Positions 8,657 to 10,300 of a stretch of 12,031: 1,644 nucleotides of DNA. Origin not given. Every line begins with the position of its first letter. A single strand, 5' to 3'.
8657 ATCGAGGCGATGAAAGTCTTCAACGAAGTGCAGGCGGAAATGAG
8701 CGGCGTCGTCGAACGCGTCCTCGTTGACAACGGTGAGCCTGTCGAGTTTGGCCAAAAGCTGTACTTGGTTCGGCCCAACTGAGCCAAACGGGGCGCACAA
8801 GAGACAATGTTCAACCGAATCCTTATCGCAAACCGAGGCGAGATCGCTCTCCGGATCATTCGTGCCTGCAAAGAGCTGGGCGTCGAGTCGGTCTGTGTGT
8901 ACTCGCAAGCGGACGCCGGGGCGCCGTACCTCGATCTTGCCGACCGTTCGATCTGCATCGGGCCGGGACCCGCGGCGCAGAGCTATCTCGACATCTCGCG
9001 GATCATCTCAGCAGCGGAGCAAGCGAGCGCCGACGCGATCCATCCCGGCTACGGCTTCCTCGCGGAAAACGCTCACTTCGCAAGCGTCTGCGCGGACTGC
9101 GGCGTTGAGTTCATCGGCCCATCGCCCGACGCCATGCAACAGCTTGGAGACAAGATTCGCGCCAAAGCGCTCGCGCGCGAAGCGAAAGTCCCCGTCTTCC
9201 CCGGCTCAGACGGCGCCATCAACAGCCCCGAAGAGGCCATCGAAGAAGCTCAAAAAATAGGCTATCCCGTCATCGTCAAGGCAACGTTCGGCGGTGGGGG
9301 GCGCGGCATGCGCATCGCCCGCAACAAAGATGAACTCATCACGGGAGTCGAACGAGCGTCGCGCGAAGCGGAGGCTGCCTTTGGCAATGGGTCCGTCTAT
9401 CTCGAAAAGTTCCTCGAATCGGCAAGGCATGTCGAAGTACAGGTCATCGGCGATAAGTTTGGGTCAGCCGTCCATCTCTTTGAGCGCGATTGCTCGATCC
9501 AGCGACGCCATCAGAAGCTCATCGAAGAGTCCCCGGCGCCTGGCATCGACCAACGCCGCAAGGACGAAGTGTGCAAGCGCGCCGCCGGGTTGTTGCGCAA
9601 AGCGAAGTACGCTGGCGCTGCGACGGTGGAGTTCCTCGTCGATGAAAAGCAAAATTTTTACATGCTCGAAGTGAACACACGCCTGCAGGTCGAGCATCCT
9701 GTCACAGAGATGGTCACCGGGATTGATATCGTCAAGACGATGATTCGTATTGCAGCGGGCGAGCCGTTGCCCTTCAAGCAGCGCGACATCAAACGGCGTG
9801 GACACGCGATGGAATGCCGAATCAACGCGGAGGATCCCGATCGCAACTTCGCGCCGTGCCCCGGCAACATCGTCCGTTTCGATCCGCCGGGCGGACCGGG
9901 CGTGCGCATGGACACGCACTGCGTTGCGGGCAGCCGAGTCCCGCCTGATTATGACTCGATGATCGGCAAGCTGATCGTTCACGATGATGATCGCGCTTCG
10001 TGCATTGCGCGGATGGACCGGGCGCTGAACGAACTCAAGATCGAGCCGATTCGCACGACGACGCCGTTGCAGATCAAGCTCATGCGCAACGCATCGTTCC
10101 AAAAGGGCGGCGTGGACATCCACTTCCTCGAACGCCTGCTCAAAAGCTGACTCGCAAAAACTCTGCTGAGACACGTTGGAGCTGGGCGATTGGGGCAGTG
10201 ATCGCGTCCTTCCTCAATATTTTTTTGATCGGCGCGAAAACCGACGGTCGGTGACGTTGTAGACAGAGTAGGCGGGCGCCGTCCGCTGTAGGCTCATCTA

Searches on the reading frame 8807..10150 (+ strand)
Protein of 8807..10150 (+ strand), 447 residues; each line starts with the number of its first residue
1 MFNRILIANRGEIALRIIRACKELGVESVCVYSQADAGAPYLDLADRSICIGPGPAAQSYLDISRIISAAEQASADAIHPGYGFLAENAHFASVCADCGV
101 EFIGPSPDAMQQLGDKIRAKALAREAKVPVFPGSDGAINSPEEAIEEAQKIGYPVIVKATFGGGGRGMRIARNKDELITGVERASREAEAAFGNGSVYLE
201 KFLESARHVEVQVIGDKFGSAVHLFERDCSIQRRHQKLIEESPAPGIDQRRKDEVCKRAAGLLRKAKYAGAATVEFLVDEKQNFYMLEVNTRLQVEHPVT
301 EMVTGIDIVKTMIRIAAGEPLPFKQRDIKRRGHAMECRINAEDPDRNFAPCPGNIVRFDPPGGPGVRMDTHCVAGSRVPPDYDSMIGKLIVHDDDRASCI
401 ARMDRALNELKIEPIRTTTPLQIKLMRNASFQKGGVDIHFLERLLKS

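Call 8: find_related_loci(query=window:8807-10150:+, collection=genome_contigs, flank=10000)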
Query window:8807-10150:+ (447 aa) in genome_contigs; peptide patterns used: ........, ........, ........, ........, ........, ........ (x = any residue, [..] = any of these).
600 stretches matched a pattern (row limit reached: there are more); 587 encode a relative of the query (tblastn E <= 1e-3); the best 80 are kept; 80 distinct loci.
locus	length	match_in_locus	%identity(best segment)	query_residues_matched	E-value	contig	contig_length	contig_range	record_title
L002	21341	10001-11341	72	1-447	0e+0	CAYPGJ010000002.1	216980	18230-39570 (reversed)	MAG TPA_asm: uncultured Phycisphaeraceae bacterium isolate binchicken_co322_86 genome assembly, contig: NODE_63_length_2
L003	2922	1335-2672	70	1-446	0e+0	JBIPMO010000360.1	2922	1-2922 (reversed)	MAG: Phycisphaerales bacterium isolate ME2016-09-23_3300044730_group7_bin33 Rohwer_bin1614_scaffold_71128_c1, whole geno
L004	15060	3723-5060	72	1-446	0e+0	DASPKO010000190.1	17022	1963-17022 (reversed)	MAG TPA_asm: Phycisphaerales bacterium isolate SMAG_U12038 k141_589470, whole genome shotgun sequence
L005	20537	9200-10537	70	1-446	0e+0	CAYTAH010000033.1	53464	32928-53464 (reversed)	MAG TPA_asm: uncultured Phycisphaeraceae bacterium isolate binchicken_co235_23 genome assembly, contig: NODE_1478_length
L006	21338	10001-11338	69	1-446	0e+0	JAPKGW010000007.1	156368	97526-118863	MAG: Phycisphaerales bacterium isolate PDA_C_MAG.101 MAG.101_7, whole genome shotgun sequence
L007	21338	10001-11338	68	1-446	0e+0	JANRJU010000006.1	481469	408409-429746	MAG: Planctomycetota bacterium isolate bins.190 k141_1452851, whole genome shotgun sequence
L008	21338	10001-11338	71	1-446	0e+0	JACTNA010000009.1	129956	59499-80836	MAG: Planctomycetota bacterium isolate BJ19 scaffold_392, whole genome shotgun sequence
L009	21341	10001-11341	71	1-447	0e+0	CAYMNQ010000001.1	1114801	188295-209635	MAG TPA_asm: uncultured Phycisphaeraceae bacterium isolate SRP287051_co1_63 genome assembly, contig: NODE_4_length_11148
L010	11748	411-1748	69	1-446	0e+0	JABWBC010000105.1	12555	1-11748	MAG: Phycisphaerales bacterium isolate MAG_20 scaffold_5836, whole genome shotgun sequence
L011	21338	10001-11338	65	1-446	0e+0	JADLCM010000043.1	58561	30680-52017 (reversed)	MAG: Phycisphaerales bacterium isolate SJ233 c_000000816312, whole genome shotgun sequence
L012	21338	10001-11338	70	1-446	0e+0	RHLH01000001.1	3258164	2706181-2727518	MAG: Phycisphaera sp. isolate Bin4 scaffold1, whole genome shotgun sequence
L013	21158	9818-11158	66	1-447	0e+0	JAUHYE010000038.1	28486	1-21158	MAG: Phycisphaerae bacterium isolate 3_bin.40 NODE_2119_length_28486_cov_1.045171, whole genome shotgun sequence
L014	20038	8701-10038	65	1-446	0e+0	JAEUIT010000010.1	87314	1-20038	MAG: Phycisphaerae bacterium isolate new MAG-50 k141_1999764, whole genome shotgun sequence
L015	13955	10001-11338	66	1-446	0e+0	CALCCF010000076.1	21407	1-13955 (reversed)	MAG TPA_asm: uncultured Phycisphaeraceae bacterium isolate SRR3401487_bin.30_CONCOCT_v1.1_MAG genome assembly, contig: E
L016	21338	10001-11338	66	1-446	0e+0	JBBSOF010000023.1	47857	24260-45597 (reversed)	MAG: Phycisphaerales bacterium isolate LS6_sbin.22 LS6_sbin.22_K_216462_L_47857_cov_29.3121, whole genome shotgun sequen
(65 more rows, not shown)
